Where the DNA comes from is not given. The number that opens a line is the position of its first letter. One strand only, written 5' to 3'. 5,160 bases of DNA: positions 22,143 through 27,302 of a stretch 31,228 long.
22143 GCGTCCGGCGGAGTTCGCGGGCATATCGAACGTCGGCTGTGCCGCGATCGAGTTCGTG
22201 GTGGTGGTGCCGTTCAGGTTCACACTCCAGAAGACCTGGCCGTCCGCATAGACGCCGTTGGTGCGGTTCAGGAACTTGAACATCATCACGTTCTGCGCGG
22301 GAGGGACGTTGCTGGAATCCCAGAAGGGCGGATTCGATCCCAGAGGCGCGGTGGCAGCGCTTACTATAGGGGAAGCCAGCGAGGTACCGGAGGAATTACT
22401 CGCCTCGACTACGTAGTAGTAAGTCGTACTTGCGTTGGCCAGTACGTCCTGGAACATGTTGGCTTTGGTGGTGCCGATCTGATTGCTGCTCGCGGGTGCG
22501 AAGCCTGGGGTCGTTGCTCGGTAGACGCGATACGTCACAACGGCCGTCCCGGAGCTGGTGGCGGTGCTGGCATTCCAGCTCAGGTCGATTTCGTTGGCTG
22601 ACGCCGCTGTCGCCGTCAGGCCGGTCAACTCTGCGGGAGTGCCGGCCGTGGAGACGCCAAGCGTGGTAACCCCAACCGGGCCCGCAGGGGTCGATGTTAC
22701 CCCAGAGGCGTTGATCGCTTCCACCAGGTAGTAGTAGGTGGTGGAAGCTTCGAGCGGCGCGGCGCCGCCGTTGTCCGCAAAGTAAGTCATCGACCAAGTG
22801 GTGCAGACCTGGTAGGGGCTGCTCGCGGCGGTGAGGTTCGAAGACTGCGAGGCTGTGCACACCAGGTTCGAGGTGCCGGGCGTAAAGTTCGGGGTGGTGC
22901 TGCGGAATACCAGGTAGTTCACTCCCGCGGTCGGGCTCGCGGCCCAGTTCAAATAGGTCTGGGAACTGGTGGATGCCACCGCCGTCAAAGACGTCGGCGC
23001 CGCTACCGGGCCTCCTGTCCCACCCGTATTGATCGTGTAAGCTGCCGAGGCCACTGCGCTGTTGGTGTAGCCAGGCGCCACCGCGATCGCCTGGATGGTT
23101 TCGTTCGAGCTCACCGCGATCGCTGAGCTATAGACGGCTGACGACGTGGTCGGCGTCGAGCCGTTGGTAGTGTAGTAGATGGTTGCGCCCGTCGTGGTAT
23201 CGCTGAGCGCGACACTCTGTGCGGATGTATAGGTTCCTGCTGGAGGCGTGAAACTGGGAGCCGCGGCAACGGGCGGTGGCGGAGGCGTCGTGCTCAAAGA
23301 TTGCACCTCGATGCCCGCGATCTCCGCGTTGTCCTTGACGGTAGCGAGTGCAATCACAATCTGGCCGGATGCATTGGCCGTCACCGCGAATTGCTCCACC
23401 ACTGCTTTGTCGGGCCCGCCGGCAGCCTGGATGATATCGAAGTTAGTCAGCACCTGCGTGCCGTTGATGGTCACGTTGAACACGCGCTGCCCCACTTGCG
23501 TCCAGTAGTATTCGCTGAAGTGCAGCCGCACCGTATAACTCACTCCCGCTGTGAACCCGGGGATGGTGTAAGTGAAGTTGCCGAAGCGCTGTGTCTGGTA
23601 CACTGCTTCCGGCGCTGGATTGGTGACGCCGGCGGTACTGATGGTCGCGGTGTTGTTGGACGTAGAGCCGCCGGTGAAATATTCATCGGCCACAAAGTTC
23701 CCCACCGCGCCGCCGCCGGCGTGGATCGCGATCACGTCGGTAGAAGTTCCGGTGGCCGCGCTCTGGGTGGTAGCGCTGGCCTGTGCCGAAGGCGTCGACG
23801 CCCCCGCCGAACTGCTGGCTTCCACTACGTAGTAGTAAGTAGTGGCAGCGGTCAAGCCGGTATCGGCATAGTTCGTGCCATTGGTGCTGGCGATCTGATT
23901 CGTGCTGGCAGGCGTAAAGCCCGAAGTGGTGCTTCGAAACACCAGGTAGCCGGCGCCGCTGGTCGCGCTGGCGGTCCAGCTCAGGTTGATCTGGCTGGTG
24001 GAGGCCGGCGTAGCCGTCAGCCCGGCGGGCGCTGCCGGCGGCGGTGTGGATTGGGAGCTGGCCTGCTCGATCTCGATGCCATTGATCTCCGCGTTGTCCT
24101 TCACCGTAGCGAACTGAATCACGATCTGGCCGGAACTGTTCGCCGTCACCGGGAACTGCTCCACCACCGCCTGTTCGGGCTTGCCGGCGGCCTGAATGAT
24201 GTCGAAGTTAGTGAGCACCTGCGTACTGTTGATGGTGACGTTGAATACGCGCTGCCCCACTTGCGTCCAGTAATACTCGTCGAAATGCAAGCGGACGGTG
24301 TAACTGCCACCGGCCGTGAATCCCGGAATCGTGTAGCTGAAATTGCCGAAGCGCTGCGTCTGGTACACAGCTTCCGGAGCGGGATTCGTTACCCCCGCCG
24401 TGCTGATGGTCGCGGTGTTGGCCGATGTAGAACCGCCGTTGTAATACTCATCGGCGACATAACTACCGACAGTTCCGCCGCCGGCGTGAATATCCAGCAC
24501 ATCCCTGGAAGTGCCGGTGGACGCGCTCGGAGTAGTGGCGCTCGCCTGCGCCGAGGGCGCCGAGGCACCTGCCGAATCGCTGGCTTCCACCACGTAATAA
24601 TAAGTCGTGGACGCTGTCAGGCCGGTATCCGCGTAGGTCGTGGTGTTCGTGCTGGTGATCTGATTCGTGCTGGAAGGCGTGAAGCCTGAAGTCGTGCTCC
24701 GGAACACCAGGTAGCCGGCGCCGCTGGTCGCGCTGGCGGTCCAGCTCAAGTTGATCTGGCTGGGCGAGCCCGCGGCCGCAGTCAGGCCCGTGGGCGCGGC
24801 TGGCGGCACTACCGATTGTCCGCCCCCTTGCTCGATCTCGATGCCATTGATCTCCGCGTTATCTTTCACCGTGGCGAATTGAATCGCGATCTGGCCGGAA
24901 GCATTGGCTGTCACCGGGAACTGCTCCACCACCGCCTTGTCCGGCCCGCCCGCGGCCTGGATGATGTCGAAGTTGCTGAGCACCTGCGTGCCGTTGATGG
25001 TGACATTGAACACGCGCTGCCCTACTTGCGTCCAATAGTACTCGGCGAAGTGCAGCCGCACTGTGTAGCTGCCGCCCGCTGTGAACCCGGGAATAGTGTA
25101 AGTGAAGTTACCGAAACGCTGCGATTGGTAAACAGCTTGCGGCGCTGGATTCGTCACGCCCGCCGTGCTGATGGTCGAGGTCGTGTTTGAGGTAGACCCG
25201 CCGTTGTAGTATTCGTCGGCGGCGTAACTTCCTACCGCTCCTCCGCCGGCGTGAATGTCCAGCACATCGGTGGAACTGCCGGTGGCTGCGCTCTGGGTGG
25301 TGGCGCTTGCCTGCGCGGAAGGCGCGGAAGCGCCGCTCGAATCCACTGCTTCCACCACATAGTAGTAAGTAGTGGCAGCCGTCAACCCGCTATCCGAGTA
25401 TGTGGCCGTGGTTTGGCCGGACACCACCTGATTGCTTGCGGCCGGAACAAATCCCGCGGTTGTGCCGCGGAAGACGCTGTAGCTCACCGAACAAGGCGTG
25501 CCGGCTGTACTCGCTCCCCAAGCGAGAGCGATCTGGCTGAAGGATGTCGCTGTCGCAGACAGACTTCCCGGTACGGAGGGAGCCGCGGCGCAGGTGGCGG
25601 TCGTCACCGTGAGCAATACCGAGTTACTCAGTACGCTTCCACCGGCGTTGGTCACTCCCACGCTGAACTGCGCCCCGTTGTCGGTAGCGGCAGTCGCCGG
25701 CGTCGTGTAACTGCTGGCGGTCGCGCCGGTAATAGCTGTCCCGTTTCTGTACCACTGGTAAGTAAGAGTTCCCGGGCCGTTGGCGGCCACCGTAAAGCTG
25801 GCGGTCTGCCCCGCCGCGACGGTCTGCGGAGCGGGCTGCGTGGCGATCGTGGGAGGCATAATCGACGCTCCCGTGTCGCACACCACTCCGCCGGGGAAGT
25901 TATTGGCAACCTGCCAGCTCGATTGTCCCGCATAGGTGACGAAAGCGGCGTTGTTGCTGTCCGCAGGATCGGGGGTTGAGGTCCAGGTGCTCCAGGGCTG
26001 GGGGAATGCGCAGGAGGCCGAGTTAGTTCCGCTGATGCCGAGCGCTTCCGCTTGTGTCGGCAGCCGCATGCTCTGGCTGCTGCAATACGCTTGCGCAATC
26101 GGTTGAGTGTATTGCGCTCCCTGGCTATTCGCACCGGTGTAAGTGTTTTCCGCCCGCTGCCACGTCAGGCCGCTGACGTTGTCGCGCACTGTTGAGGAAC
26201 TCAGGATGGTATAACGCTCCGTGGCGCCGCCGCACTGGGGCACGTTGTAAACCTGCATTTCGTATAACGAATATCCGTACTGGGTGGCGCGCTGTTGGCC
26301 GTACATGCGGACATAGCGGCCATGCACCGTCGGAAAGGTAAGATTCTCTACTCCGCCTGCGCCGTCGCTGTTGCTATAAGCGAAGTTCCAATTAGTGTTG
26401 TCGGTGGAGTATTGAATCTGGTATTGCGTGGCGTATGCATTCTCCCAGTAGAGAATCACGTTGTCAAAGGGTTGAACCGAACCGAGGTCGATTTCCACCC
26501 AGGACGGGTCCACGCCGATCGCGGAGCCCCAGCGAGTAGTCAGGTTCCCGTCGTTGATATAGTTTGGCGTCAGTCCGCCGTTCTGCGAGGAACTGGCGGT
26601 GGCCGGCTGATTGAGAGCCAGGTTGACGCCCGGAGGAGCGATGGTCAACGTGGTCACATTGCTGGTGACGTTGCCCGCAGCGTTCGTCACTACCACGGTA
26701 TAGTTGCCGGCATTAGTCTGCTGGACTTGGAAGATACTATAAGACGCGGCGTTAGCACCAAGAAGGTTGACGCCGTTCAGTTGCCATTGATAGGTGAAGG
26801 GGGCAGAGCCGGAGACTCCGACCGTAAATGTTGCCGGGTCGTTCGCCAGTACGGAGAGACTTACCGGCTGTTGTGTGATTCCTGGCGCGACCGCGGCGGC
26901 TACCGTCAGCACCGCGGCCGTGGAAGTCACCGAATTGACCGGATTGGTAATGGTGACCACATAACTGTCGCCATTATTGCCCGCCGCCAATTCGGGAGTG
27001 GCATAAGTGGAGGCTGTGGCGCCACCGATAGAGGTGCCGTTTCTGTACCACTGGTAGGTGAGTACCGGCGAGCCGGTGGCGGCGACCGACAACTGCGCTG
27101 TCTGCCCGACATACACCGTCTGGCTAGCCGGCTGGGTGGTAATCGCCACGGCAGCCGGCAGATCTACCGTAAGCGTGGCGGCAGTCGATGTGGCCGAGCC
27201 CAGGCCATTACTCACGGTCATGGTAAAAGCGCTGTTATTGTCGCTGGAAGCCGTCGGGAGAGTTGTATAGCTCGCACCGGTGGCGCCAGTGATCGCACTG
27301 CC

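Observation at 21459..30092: A 2877-aa secreted two-headed glycanase (GH2 ... GH64) on a roughly 16-module binding/spacer scaffold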

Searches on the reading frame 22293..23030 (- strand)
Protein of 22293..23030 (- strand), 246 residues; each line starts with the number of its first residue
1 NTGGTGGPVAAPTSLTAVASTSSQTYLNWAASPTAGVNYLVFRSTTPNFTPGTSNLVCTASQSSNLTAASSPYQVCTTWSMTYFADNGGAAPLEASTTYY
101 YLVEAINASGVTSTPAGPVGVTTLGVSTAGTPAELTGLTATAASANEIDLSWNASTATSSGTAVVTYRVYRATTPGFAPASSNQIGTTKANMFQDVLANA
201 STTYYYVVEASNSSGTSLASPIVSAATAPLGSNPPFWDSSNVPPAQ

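Call 7: search_protein_families(library=pfam, proteins=[window:22293-23030:-], max_evalue=10)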
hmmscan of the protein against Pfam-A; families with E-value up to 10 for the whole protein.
seq(246 aa): 5 families
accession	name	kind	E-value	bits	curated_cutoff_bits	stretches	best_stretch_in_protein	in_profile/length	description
PF00041.27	fn3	-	0.0003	21.4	25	1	136-223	4-81/84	Fibronectin type III domain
PF24489.1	Ig_J_second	-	0.0023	18.4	27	2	182-217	49-84/105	Tip attachment protein J second Ig-like domain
PF16656.11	Pur_ac_phosph_N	-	0.041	14.9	30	1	138-218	6-84/93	Purple acid Phosphatase, N-terminal domain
PF19911.4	DUF6384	-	0.07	12.7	25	1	199-226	220-247/308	Family of unknown function (DUF6384)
PF16794.11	fn3_4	-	0.12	12.8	27.1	1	142-191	13-65/103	Fibronectin-III type domain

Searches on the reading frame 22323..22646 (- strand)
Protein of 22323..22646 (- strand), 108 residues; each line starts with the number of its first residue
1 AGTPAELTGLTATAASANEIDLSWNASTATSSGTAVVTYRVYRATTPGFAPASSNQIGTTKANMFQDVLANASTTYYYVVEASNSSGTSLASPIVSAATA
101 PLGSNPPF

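Call 54: search_protein_families(library=pfam, proteins=[window:22323-22646:-], max_evalue=0.1)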
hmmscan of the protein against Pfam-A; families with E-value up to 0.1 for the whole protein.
seq(108 aa): 4 families
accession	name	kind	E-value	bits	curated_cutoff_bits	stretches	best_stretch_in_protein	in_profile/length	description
PF00041.27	fn3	-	0.0006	20.4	25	1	8-96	4-82/84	Fibronectin type III domain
PF16656.11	Pur_ac_phosph_N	-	0.01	16.8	30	1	10-90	6-84/93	Purple acid Phosphatase, N-terminal domain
PF16794.11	fn3_4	-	0.049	14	27.1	1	14-64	13-66/103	Fibronectin-III type domain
PF25814.1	fn3_SORL1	-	0.083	13.4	27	1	7-80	5-69/90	SORL1-like, fn3 domain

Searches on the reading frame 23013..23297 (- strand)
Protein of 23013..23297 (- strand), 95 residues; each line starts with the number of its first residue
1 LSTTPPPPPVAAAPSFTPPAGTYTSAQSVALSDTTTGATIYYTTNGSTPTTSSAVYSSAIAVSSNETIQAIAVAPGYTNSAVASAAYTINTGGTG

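Call 54: search_protein_families(library=pfam, proteins=[window:23013-23297:-], max_evalue=0.1)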
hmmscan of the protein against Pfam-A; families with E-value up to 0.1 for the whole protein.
seq(95 aa): 3 families
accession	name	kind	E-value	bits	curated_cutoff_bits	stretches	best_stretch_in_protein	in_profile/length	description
PF13290.12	CHB_HEX_C_1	-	3e-22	78.8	22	1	18-83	1-66/67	Chitobiase/beta-hexosaminidase C-terminal domain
PF13287.12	Fn3_assoc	-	1.1e-17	64.3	23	1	29-87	1-59/59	Fn3 associated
PF06691.16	DUF1189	-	0.031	14.2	28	1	13-69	63-119/244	Protein of unknown function (DUF1189)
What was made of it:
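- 23037..23261 (-): CHB_HEX_C_1 / Fn3_assoc module (aa 2278-2352). call 54: 3e-22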

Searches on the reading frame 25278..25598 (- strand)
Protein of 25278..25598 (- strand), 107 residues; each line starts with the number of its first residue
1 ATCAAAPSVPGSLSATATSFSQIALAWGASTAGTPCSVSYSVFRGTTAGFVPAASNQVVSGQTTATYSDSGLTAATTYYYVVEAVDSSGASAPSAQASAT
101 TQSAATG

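Call 54: search_protein_families(library=pfam, proteins=[window:25278-25598:-], max_evalue=0.1)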
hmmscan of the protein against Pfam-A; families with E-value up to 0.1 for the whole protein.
seq(107 aa): 4 families
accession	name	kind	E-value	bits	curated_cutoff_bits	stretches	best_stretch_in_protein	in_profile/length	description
PF00041.27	fn3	-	1.3e-05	25.8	25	1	9-99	2-83/84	Fibronectin type III domain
PF16656.11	Pur_ac_phosph_N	-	0.00069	20.6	30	1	13-92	6-84/93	Purple acid Phosphatase, N-terminal domain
PF25788.1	Ig_Rha78A_N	-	0.0019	18.8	27.4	1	39-101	37-101/105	Rha78A-like, N-terminal immunoglobulin domain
PF24489.1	Ig_J_second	-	0.045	14.2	27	1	60-99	52-92/105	Tip attachment protein J second Ig-like domain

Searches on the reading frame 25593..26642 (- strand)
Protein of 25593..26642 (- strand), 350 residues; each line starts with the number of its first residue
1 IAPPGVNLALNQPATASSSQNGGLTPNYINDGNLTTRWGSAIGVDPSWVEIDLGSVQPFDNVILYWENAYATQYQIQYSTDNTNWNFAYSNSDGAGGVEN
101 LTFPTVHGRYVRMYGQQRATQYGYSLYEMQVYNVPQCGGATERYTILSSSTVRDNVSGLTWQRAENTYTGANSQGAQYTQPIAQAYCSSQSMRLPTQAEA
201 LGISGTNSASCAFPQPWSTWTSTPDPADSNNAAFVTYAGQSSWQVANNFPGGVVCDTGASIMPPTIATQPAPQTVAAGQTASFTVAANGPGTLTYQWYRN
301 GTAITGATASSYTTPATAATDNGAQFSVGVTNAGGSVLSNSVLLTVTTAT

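Call 45: find_homologous_proteins(query=window:25593-26642:-, max_evalue=1e-20)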
Query window:25593-26642:- (350 aa): 691 proteins with E <= 1e-20 among 6598 candidates; the best 120 are listed.
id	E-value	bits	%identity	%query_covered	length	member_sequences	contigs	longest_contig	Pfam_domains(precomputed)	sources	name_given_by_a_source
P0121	4.3e-165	567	65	99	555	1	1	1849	PF07679.23,PF00754.32,PF13895.13,PF13927.13,PF22633.4,PF00047.32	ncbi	ncbi:MAG: immunoglobulin domain-containing protein, partial [bacterium]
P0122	2.8e-143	496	67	80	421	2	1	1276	PF07679.23,PF00754.32,PF13927.13,PF22633.4,PF07603.18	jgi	jgi:hypothetical protein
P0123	1.2e-139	484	65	97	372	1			PF00754.32,PF13927.13,PF22633.4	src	-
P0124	5.4e-134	465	66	24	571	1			PF19190.7,PF07679.23,PF13895.13,PF07686.24,PF13927.13,PF01523.22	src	-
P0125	7.4e-134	465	67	24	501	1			PF21287.4,PF07679.23,PF13895.13,PF13927.13,PF28432.1,PF02832.23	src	-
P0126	1.1e-133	464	70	25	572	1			PF21287.4,PF07679.23,PF13895.13,PF13927.13,PF28432.1,PF02832.23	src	-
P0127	5.7e-127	442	59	25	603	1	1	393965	PF07679.23,PF13895.13,PF16820.12,PF16680.12,PF13927.13,PF16681.12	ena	-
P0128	1.0e-116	408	48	53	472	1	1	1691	PF07679.23,PF00754.32,PF13895.13,PF13927.13,PF22633.4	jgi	jgi:hypothetical protein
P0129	4.6e-114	400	67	24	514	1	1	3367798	PF07679.23,PF13895.13,PF07686.24,PF13927.13,PF28432.1,PF02832.23,PF06832.19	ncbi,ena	-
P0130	6.9e-114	399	56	29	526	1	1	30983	PF07679.23,PF00754.32,PF13895.13,PF13927.13,PF22633.4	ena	-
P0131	2.2e-113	397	65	25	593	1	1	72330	PF22073.3,PF21287.4,PF07679.23,PF13895.13,PF15780.12,PF07610.18,PF13927.13,PF28432.1,PF02832.23,PF22544.3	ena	-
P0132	2.7e-113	397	56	65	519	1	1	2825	PF07679.23,PF00754.32,PF13895.13,PF13927.13,PF22633.4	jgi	jgi:hypothetical protein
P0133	1.1e-108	382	56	67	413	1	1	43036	PF07679.23,PF00754.32,PF13895.13,PF13927.13,PF22633.4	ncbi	-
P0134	1.9e-106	374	63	25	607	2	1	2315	PF22073.3,PF21287.4,PF07679.23,PF13895.13,PF15780.12,PF07610.18,PF13927.13,PF22067.3,PF22544.3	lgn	-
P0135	3.1e-105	370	48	73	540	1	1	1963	PF07679.23,PF00754.32,PF13895.13,PF13927.13,PF22633.4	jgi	jgi:hypothetical protein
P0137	3.3e-103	364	64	77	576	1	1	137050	PF00754.32,PF13927.13,PF22633.4,PF12819.14,PF00041.28,PF11721.15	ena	-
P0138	5.1e-100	353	51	75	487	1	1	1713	PF07679.23,PF00754.32,PF13895.13,PF13927.13,PF22633.4,PF07603.18,PF00047.32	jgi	jgi:hypothetical protein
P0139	1.5e-99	352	56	57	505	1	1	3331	PF07679.23,PF00754.32,PF13895.13,PF13927.13,PF22633.4,PF00047.32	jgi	jgi:hypothetical protein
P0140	2.3e-98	348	54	94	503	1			PF07679.23,PF00754.32,PF13895.13,PF13927.13,PF22633.4,PF00041.28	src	-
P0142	1.0e-95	339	52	74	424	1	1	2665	PF07679.23,PF00754.32,PF13895.13,PF13927.13,PF22633.4,PF07603.18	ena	-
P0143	2.5e-95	338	75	59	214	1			PF00754.32,PF22633.4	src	-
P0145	1.3e-93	332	59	81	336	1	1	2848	PF07679.23,PF00754.32,PF13927.13,PF22633.4,PF07603.18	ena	-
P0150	1.3e-89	319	57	37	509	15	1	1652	PF07679.23,PF00754.32,PF22633.4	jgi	jgi:hypothetical protein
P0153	3.3e-87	311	56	38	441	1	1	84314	PF07679.23,PF00754.32,PF13895.13,PF07686.24,PF13927.13,PF22633.4,PF00047.32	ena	-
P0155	8.8e-86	307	58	31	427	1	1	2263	PF00754.32,PF22633.4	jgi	jgi:hypothetical protein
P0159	2.5e-84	302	50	36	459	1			PF03256.23,PF00754.32,PF22633.4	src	-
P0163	4.0e-83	298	49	36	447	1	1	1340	PF00754.32,PF22633.4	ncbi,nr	ncbi:MAG: discoidin domain-containing protein, partial [Actinomadura rubrobrunea]|nr:discoidin domai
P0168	1.8e-81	292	54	76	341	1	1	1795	PF00754.32,PF22633.4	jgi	jgi:beta-galactosidase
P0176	9.3e-78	280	58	36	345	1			PF00754.32,PF22633.4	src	-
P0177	1.8e-77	279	41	51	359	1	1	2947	PF07679.23,PF00754.32,PF13895.13,PF13927.13,PF22633.4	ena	-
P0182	2.5e-76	275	57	37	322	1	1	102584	PF07679.23,PF00754.32,PF13895.13,PF13927.13,PF22633.4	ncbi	-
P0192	2.1e-74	269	57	69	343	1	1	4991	PF00754.32,PF22633.4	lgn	-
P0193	3.2e-74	268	50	36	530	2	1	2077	PF00754.32,PF22633.4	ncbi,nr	ncbi:MAG: licheninase, partial [Catenulispora sp.]|nr:licheninase [Catenulispora sp.]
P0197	1.2e-73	267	50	77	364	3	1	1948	PF07679.23,PF00754.32,PF22633.4,PF07603.18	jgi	jgi:hypothetical protein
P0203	3.7e-72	262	51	73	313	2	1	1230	PF00754.32,PF22633.4,PF07603.18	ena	-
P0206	7.0e-71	258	58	38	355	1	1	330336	PF13163.12,PF00754.32,PF22633.4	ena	-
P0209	2.7e-70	256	58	36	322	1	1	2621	PF00754.32,PF22633.4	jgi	jgi:riboflavin synthase alpha subunit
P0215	1.5e-68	250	61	37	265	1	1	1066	PF07679.23,PF00754.32,PF13927.13,PF22633.4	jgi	jgi:hypothetical protein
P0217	4.6e-68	248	57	37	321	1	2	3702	PF00754.32,PF22633.4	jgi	jgi:hypothetical protein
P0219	6.4e-68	248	55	37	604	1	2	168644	PF00754.32,PF22633.4,PF16483.11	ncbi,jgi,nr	ncbi:MAG TPA: discoidin domain-containing protein [Actinospica sp.]|jgi:hypothetical protein|nr:disc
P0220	8.3e-68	247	56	36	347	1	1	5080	PF00754.32,PF22633.4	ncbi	ncbi:MAG TPA: discoidin domain-containing protein, partial [Micromonosporaceae bacterium]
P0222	2.3e-67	246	55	36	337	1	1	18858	PF00754.32,PF22633.4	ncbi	ncbi:MAG TPA: discoidin domain-containing protein, partial [Herpetosiphonaceae bacterium]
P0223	4.0e-67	245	56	36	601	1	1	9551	PF00754.32,PF22633.4,PF16483.11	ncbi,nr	ncbi:MAG TPA: discoidin domain-containing protein, partial [Actinospica sp.]|nr:discoidin domain-con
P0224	7.8e-67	244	54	36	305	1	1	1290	PF00754.32,PF22633.4,PF19912.5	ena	-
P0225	1.2e-66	244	65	28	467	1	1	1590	PF00754.32,PF22633.4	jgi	jgi:hypothetical protein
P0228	4.7e-66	242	53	36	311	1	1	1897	PF00754.32,PF22633.4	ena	-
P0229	8.5e-66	241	57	40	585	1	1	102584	PF07679.23,PF00754.32,PF13895.13,PF00801.27,PF13927.13,PF22633.4,PF18565.8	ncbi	-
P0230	1.0e-65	241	53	38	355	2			PF00754.32,PF22633.4,PF19912.5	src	-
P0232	3.1e-65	239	53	38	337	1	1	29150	PF00754.32,PF22633.4,PF05345.19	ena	-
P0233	3.2e-65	239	57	36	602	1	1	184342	PF00754.32,PF22633.4,PF16483.11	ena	-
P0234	4.9e-65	238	53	38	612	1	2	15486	PF00754.32,PF22633.4,PF16483.11,PF19912.5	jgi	jgi:hypothetical protein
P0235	5.7e-65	238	55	38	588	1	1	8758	PF00754.32,PF22633.4,PF16483.11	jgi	-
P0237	9.3e-65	237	54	36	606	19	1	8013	PF00754.32,PF22633.4,PF16483.11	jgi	jgi:hypothetical protein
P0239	1.2e-64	237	53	36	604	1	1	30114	PF00754.32,PF22633.4,PF16483.11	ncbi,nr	ncbi:MAG: hypothetical protein QOJ73_2671 [Streptosporangiaceae bacterium]|nr:hypothetical protein [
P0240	1.2e-64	237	56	36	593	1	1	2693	PF00754.32,PF22633.4,PF16483.11,PF19912.5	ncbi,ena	-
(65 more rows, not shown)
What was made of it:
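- Closest known: Actinobacterial CBM32-GH64 proteins of about 600 aa. Same: A discoidin (CBM32) module is fused to GH64 (Pfam PF00754 + PF16483, call 45).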

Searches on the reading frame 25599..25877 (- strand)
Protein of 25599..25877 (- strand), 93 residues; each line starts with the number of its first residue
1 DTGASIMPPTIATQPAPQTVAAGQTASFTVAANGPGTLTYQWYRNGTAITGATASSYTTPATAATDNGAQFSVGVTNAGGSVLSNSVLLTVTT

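Call 54: search_protein_families(library=pfam, proteins=[window:25599-25877:-], max_evalue=0.1)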
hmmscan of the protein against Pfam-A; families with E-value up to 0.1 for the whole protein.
seq(93 aa): 5 families
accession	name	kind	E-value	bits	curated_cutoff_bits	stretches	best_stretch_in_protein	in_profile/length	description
PF13927.12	Ig_3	-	6.3e-08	33.5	30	1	8-56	1-58/78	Immunoglobulin domain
PF13895.12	Ig_2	-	1.8e-06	28.6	27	1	14-91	5-79/79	Immunoglobulin domain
PF07679.22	I-set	-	2.7e-06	27.8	23.7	1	9-81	1-81/90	Immunoglobulin I-set domain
PF19081.6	Ig_7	-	7.7e-05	23.4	27.3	1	10-82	2-71/84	Ig-like domain CHU_C associated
PF18370.7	RGI_lyase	-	0.083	13.7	27.8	1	22-75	17-70/86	Rhamnogalacturonan I lyases beta-sheet domain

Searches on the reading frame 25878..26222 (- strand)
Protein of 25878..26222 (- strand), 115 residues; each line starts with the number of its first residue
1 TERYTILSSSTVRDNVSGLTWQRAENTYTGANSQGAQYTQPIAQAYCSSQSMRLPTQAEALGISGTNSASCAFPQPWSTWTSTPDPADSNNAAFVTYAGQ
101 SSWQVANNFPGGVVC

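Call 54: search_protein_families(library=pfam, proteins=[window:25878-26222:-], max_evalue=0.1)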
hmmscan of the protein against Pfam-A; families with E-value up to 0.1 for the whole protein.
seq(115 aa): 1 family
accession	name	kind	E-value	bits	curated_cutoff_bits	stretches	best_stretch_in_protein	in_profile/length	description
PF07603.17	Lcl_C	-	3.8e-09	37.3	34.9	1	11-100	2-101/117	Lcl C-terminal domain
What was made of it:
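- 25878..26222 (-): Lcl_C (DUF1566-type) module (aa 1291-1405). call 54: PF07603, 37.3 bits against a cut-off of 34.9.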

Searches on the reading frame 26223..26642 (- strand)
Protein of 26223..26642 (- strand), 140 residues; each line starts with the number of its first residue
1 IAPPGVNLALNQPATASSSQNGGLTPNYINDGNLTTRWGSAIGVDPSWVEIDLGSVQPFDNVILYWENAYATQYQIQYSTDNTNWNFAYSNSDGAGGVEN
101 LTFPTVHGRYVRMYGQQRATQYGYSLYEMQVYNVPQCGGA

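Call 54: search_protein_families(library=pfam, proteins=[window:26223-26642:-], max_evalue=0.1)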
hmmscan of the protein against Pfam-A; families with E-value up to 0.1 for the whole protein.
seq(140 aa): 4 families
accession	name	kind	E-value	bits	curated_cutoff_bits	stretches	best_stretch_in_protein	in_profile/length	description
PF00754.31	F5_F8_type_C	-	6.5e-27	94.6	28.2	1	14-128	2-125/127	F5/8 type C domain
PF22633.2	F5_F8_type_C_2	-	3.5e-24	85.7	27.8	1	29-113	2-91/91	NedA-like, galactose-binding domain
PF24135.1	DUF7402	-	0.0096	16.5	27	1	7-114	1-114/133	Domain of unknown function (DUF7402)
PF12815.12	CTD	-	0.011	16.7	25.4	1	17-48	9-38/72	Spt5 C-terminal nonapeptide repeat binding Spt4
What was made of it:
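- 26238..26630 (-): F5/8 type C / CBM32-like module (aa 1155-1285). call 54: PF00754, 6.5e-27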

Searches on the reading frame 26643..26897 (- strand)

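Call 54: search_protein_families(library=pfam, proteins=[window:26643-26897:-], max_evalue=0.1)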
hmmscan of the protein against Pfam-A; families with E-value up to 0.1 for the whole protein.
seq(85 aa): 8 families
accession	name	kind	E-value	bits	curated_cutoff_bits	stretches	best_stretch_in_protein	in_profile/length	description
PF13927.12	Ig_3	-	2.4e-10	41.2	30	1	5-72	2-78/78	Immunoglobulin domain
PF07679.22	I-set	-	2e-09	37.8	23.7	1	5-82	1-87/90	Immunoglobulin I-set domain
PF13895.12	Ig_2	-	4.7e-05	24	27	1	28-85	23-78/79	Immunoglobulin domain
PF06832.18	BiPBP_C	-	9.6e-05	22.7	26.8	1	20-81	31-88/90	Penicillin-Binding Protein C-terminus Family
PF00801.26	PKD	-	0.00076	19.9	23.5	1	7-83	2-78/80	PKD domain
PF00047.31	ig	-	0.0029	18.3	21.8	1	13-80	2-80/81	Immunoglobulin domain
PF02258.22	SLT_beta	-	0.07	13.6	27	1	19-43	16-40/70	Shiga-like toxin beta subunit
PF08204.17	V-set_CD47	-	0.07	13.4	21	1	36-80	49-96/111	CD47 immunoglobulin-like domain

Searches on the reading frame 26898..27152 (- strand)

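Call 54: search_protein_families(library=pfam, proteins=[window:26898-27152:-], max_evalue=0.1)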
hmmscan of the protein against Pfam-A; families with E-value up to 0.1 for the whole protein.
seq(85 aa): 6 families
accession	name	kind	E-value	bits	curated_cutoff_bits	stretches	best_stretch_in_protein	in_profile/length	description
PF13927.12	Ig_3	-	9.6e-09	36.1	30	1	4-70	4-63/78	Immunoglobulin domain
PF07679.22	I-set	-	1.4e-08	35.1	23.7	1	3-81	2-88/90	Immunoglobulin I-set domain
PF13895.12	Ig_2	-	0.00056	20.5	27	1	6-70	4-65/79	Immunoglobulin domain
PF17957.7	Big_7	-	0.0011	20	24.1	1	2-52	3-54/70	Bacterial Ig domain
PF07686.23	V-set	-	0.025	15.2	26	1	6-44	1-42/109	Immunoglobulin V-set domain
PF00047.31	ig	-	0.061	14.1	21.8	1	10-42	2-35/81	Immunoglobulin domain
